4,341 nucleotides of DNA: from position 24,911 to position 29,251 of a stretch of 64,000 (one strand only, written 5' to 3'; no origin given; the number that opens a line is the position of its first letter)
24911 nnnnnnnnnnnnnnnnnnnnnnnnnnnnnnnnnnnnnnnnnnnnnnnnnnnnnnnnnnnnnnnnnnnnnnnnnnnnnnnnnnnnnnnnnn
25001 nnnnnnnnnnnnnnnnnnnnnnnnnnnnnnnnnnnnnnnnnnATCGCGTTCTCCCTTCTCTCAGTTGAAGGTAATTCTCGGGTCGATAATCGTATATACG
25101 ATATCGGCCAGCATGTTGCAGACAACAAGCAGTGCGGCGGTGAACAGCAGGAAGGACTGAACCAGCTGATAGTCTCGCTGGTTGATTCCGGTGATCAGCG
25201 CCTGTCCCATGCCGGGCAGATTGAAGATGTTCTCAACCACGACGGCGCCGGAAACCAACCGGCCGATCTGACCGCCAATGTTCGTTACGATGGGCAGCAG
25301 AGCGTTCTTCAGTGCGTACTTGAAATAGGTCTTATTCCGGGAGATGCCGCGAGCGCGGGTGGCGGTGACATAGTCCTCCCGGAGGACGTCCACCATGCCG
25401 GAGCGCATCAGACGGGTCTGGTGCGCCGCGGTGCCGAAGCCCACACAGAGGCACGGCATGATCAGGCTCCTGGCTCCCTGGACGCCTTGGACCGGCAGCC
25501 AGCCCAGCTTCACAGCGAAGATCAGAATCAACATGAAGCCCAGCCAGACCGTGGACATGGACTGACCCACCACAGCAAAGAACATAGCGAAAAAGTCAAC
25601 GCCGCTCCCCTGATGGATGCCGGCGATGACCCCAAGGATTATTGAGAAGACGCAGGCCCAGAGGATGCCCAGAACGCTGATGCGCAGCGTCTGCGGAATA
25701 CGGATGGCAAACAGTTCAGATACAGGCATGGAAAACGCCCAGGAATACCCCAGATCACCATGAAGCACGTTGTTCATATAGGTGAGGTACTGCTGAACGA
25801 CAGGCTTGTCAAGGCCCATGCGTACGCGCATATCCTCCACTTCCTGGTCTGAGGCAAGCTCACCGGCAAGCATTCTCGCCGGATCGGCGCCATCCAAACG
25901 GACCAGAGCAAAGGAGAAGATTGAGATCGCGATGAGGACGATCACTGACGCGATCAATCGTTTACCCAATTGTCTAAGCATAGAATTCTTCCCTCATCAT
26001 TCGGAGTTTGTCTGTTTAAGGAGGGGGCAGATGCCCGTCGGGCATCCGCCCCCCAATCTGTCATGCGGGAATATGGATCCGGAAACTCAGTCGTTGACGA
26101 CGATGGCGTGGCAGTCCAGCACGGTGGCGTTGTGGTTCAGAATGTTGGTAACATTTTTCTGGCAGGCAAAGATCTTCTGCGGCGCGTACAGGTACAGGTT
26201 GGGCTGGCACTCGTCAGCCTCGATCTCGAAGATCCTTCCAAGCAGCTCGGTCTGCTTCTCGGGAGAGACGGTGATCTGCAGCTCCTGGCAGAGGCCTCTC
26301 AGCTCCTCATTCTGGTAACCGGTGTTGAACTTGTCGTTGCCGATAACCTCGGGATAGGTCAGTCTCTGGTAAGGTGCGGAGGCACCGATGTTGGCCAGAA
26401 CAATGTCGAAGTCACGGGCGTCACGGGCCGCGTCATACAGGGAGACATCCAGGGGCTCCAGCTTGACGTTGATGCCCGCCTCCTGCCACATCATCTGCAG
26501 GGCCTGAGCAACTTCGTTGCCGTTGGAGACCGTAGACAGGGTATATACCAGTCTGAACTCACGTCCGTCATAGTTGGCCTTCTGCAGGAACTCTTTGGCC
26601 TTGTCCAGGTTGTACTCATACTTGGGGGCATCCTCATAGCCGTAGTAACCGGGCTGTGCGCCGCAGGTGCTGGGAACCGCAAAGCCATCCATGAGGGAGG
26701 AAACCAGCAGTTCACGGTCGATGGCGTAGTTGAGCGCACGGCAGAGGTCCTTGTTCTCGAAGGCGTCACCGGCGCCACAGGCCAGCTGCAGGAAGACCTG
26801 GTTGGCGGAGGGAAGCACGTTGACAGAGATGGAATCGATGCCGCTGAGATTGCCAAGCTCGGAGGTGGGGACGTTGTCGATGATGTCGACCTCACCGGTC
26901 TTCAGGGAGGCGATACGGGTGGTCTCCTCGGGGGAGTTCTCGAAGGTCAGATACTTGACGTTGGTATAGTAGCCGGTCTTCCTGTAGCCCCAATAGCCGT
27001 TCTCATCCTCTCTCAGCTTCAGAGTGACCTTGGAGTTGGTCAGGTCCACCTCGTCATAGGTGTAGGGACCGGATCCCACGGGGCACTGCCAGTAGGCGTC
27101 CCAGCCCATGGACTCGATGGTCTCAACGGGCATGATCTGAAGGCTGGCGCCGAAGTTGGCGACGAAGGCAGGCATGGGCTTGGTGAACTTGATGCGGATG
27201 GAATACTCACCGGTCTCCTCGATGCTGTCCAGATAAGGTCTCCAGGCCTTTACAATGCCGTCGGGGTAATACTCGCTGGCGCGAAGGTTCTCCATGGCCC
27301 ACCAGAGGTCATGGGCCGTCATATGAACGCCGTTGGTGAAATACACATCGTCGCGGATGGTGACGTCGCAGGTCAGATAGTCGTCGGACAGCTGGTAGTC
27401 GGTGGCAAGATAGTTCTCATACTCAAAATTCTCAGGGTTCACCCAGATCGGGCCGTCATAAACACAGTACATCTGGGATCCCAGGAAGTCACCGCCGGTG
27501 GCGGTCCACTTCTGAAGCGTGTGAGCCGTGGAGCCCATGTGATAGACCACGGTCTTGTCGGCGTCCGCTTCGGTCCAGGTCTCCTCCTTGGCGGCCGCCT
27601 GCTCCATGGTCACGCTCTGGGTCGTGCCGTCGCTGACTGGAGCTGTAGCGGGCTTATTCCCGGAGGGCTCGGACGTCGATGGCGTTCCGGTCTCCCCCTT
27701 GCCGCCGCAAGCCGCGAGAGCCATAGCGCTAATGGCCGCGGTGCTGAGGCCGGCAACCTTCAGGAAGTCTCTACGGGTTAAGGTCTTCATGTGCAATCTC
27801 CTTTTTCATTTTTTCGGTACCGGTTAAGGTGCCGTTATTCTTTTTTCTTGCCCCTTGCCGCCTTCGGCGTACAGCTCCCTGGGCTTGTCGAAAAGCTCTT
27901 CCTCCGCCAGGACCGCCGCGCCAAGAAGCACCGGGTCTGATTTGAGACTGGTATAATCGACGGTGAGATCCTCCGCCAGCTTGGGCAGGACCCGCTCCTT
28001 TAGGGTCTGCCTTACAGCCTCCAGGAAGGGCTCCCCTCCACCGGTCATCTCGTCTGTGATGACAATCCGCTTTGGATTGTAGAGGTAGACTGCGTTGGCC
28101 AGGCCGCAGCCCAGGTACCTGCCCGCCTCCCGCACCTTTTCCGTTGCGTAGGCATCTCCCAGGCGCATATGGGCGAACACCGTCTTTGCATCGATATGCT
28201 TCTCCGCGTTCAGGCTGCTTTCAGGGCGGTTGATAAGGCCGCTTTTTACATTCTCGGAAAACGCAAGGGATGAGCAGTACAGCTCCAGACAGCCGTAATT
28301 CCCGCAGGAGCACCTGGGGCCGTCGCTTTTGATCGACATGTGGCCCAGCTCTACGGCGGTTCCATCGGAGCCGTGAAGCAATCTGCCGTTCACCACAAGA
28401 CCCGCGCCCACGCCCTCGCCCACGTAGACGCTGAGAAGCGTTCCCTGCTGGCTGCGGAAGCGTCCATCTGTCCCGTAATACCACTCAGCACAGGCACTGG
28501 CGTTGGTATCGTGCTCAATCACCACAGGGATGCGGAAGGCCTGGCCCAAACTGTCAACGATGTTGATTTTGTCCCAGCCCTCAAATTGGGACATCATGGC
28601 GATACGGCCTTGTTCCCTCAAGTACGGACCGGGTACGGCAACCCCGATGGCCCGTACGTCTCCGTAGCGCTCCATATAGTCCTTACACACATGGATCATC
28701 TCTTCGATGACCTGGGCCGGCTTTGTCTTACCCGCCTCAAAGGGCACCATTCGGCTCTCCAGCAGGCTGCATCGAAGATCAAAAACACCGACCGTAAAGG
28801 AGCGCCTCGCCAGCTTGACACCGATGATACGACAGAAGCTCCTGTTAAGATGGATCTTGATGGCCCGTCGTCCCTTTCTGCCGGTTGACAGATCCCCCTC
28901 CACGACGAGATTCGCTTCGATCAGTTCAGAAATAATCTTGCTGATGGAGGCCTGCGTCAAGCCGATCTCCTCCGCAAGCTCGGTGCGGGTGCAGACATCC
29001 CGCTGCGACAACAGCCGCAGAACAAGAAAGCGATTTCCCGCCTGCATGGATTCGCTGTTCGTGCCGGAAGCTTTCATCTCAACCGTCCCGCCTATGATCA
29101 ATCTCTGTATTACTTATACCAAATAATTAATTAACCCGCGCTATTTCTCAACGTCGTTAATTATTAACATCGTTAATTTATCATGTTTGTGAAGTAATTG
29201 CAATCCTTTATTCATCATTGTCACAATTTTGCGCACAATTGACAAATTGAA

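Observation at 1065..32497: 31-kb single-strand hydrolase cluster with its own importer and two ROK regulators: candidate uncharacterised catabolic system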

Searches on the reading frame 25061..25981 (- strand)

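Call 4: search_protein_families(library=pfam, proteins=[window:25061-25981:-], max_evalue=0.01)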
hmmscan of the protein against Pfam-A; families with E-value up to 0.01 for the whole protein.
window:25061-25981:- (306 aa): 2 families
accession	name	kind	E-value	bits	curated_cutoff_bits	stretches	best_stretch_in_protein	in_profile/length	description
PF00528.27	BPD_transp_1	-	6.4e-39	134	26.4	1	114-304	2-183/184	Binding-protein-dependent transport system inner membrane component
PF19300.4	BPD_transp_1_N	-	7.7e-16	58.7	23.8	1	1-76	1-76/114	Binding-prot-dependent transport system membrane comp, N-term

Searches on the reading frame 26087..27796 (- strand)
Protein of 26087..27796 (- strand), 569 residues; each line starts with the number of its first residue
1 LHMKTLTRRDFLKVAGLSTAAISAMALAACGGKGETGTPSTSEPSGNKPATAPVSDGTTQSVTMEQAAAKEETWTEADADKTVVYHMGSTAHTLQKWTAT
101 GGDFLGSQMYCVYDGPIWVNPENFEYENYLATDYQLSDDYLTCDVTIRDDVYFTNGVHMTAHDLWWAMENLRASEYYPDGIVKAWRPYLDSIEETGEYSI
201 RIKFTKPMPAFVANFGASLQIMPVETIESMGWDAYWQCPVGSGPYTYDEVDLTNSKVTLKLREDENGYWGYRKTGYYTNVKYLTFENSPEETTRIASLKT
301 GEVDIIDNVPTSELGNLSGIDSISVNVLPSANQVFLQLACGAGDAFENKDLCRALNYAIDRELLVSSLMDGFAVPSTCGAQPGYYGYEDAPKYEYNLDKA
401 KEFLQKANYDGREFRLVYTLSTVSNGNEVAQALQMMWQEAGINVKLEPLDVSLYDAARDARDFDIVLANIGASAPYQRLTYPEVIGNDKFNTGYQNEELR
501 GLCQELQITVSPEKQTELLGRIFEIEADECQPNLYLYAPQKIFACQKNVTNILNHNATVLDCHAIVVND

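Call 4: search_protein_families(library=pfam, proteins=[window:26087-27796:-], max_evalue=0.01)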
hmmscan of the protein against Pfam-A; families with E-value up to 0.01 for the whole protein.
window:26087-27796:- (569 aa): 2 families
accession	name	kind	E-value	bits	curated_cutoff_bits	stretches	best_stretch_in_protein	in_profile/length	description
PF00496.27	SBP_bac_5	-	6.7e-63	213.5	32.4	1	126-475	2-351/368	Bacterial extracellular solute-binding proteins, family 5 Middle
PF10399.14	UCR_Fe-S_N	-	0.0035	17.1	24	1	3-28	6-31/41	Ubiquitinol-cytochrome C reductase Fe-S subunit TAT signal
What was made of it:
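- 26087..27796 (-): g20, family-5 solute-binding lipoprotein with a twin-arginine signal (TRRDFLK...LAAC). PF00496, 213.5 bits (call 4).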

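Call 7: search_protein_families(library=ncbifam, proteins=[window:26087-27796:-], max_evalue=0.01)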
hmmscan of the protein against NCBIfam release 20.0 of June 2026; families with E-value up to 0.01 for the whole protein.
window:26087-27796:- (569 aa): 9 families
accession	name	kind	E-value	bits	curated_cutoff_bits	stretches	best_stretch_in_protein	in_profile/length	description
NF045468.1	Opp5A_nikA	equivalog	2.5e-29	102.1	600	1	122-552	53-472/488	nickel ABC transporter substrate-binding protein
NF011942.0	PRK15413.1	equivalog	9.8e-28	97.1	594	1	76-452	23-386/512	glutathione ABC transporter substrate-binding protein GsiB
NF045467.1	Opp4A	equivalog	9e-22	77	650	1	58-462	28-449/556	oligopeptide ABC transporter substrate-binding protein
TIGR02294.1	nickel_nikA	equivalog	1.8e-17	63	393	1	112-469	35-399/501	nickel ABC transporter substrate-binding protein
TIGR04028.1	SBP_KPN_01854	hypoth_equivalog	8.8e-15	54.2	468.5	1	112-472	30-406/509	TIGR04028 family ABC transporter substrate-binding protein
NF011689.0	PRK15109.1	equivalog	6.9e-14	51.4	560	1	62-469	15-436/547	ABC transporter substrate-binding protein SapA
NF043070.1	DppA_dipep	equivalog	6.4e-12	44.8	1005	1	185-445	148-408/535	dipeptide ABC transporter periplasmic-binding protein DppA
NF047575.1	opine_bind_CntA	exception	2.5e-05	23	800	1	129-411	80-362/535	staphylopine-dependent metal ABC transporter substrate-binding lipoprotein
TIGR01409.1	TAT_signal_seq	domain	0.0053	17.1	16.7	0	6-29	1-21/29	twin-arginine translocation signal domain-containing protein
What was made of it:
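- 26087..27796 (-): TIGR01409 17.1 vs cut-off 16.7 (call 7).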

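Call 16: search_solved_structures(query=window:26087-27796:-, max_evalue=0.00001)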
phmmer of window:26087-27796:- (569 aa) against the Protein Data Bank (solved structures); distinct sequences matched with E-value up to 0.00001: 54.
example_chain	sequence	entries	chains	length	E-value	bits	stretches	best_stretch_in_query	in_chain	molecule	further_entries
8c6u_A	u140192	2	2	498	4.4e-26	94.9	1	130-549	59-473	Agrocinopine utilization periplasmic binding protein AccA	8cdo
8caw_A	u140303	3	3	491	6.4e-26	94.3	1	130-549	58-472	Agrocinopine utilization periplasmic binding protein AccA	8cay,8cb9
8c6r_A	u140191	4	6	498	6.7e-26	94.3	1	130-549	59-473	Agrocinopine utilization periplasmic binding protein AccA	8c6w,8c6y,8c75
1uqw_A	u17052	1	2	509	1.5e-22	83.2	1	77-452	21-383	PUTATIVE BINDING PROTEIN YLIB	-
6hlx_A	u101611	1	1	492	1.7e-21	79.8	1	130-554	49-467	AgaA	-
8ch1_A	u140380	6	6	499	2.1e-21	79.4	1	137-549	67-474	Agrocinopine utilization periplasmic binding protein AccA | AccA | ABC transporter substrate binding protein (Agrocinopine)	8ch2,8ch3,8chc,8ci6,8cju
4zec_A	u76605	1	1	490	2.5e-21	79.1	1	144-549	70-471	ABC transporter, substrate binding protein (Agrocinopines A and B)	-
8cke_A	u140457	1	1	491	2.6e-21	79.1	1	144-549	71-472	ABC transporter substrate-binding protein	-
4ra1_A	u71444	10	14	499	2.7e-21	79.1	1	144-549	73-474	ABC transporter, substrate binding protein (Agrocinopines A and B) | ABC transporter substrate-binding protein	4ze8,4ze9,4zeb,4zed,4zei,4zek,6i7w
6ofq_A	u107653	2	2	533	4.9e-21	78.2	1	88-454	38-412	Heme-binding protein A / AI-2 binding protein A | Heme-binding protein A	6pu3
3ry3_A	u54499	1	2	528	7.4e-19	71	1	109-447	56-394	Putative solute-binding protein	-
4ofl_A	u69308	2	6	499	7.5e-19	71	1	109-447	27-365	Extracytoplasmic Nickel-Binding Protein YpYntA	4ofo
5isu_A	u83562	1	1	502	4.9e-18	68.3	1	129-530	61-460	Lmo0135 protein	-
5z99_A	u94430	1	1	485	2e-17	66.3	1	97-468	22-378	Putative ABC transporter periplasmic binding protein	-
5za4_A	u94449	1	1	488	2.1e-17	66.3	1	97-468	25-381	Putative ABC transporter periplasmic binding protein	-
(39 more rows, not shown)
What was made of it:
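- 26087..27796 (-): Closest solved relatives are AccA (agrocinopine), YliB/GsiB and AgaA, E 1e-26 to 1e-21 (call 16).
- On Opp/Dpp (PepT) family ABC importer: The closest solved binding proteins bind agrocinopine, agropinic acid and glutathione (call 16).
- Closest known: Opine catabolic operons of Agrobacterium. Same: AccA and AgaA are the closest solved relatives of g20 (call 16).
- Binding protein: the closest solved relatives bind sugar-phosphodiester opines, an opine lactam and glutathione, ahead of oligopeptide-binding proteins (OppA, AppA, DppA) in the ranking (call 16). The closest solved binding proteins bind opines and glutathione; oligopeptide-binding proteins score lower (call 16). 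The binding protein hits GsiB/YliB (calls 7, 16).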

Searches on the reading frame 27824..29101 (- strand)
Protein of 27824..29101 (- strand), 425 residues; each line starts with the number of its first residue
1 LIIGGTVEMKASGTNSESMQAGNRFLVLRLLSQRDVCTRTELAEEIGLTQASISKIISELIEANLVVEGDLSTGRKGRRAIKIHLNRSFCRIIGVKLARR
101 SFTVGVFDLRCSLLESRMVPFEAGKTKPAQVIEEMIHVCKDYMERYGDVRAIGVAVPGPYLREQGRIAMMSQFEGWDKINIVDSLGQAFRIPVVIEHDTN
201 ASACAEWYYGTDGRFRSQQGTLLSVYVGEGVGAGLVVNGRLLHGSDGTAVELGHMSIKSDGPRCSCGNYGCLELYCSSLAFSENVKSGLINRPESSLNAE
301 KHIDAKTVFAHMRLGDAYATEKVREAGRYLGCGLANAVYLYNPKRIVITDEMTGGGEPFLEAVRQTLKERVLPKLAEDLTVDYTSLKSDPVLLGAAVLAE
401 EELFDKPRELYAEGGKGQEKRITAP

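Call 5: search_protein_families(library=pfam, proteins=[window:27824-29101:-], max_evalue=0.01)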
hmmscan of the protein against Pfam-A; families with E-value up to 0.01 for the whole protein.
window:27824-29101:- (425 aa): 11 families
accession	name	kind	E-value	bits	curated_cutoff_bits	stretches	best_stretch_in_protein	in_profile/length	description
PF00480.26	ROK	-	1.3e-56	192.8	22.9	1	93-401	2-293/294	ROK family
PF01047.28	MarR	-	1.3e-06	28.6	24.6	1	24-66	5-47/59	MarR family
PF13412.12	HTH_24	-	1.1e-05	25.3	21.9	1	24-66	5-47/48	Winged helix-turn-helix DNA-binding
PF12802.13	MarR_2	-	1.5e-05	25.5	27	1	24-68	7-52/61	MarR family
PF12840.13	HTH_20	-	0.00039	20.8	27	1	24-67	6-49/51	Helix-turn-helix domain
PF13545.12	HTH_Crp_2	-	0.00046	20.5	27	1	37-67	23-53/70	Crp-like helix-turn-helix domain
PF01022.26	HTH_5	-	0.0012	19.1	22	1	23-66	3-45/47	Bacterial regulatory protein, arsR family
PF25213.1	HVO_A0261_N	-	0.0025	18.1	35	1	22-67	11-55/86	HVO_A0261 N-terminal domain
PF09339.16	HTH_IclR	-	0.0056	16.9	22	0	26-67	7-49/52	IclR helix-turn-helix domain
PF01325.25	Fe_dep_repress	-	0.0061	17.2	26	0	28-67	14-53/60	Iron dependent repressor, N-terminal DNA binding domain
PF01381.28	HTH_3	-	0.0068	16.9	23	0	38-59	11-32/55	Helix-turn-helix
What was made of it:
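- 27824..29101 (-): g21, ROK-family regulator. Probably the first gene of the long operon. PF00480, 192.8 bits, plus HTH (call 5).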

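Call 51: search_protein_families(library=ncbifam, proteins=[window:27824-29101:-], max_evalue=0.00001)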
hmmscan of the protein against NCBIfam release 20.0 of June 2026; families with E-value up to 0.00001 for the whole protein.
window:27824-29101:- (425 aa): 13 families
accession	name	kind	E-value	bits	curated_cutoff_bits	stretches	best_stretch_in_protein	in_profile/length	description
NF047937.1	TransRegNagC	equivalog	3.1e-64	217.6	650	1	23-397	12-382/399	DNA-binding transcriptional regulator NagC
NF049930.1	TransRegMlc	equivalog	7.2e-56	190.2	530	1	23-400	17-391/405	sugar metabolism global transcriptional regulator Mlc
TIGR00744.1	ROK_glcA_fam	subfamily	4.7e-42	144.4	260.35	1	94-406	2-315/318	ROK family glucokinase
NF007251.0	PRK09698.1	equivalog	4e-27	95.3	253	1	108-401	17-298/304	allose kinase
NF003461.0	PRK05082.1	subfamily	5.1e-22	78.6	283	1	133-402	39-289/291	N-acetylmannosamine kinase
NF047821.1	NactlManKinNanK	equivalog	1.2e-21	77.6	450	1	171-401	78-288/288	N-acetylmannosamine kinase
NF045551.1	GK_Pyrobac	equivalog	7.8e-18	64.8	500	1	148-400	47-281/294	ATP-dependent glucokinase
NF009835.0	PRK13310.1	equivalog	1.7e-17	63.7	380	1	102-375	12-273/303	N-acetylglucosamine kinase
NF042998.1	bglucokin_BglK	equivalog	1.5e-15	57.3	550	1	129-368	38-259/291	beta-glucoside kinase BglK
NF007108.0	PRK09557.1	equivalog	1.5e-13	50.8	443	1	129-369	38-271/303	fructokinase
NF009836.0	PRK13311.1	equivalog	2.1e-09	37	551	1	102-282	12-195/256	N-acetyl-D-glucosamine kinase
NF045550.1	FrctkaseScrK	equivalog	6.8e-08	32.3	400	1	128-259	33-161/293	fructokinase ScrK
NF045942.1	PolPhglucPhase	equivalog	3.8e-07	30.1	250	1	105-259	15-158/242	polyphosphate--glucose phosphotransferase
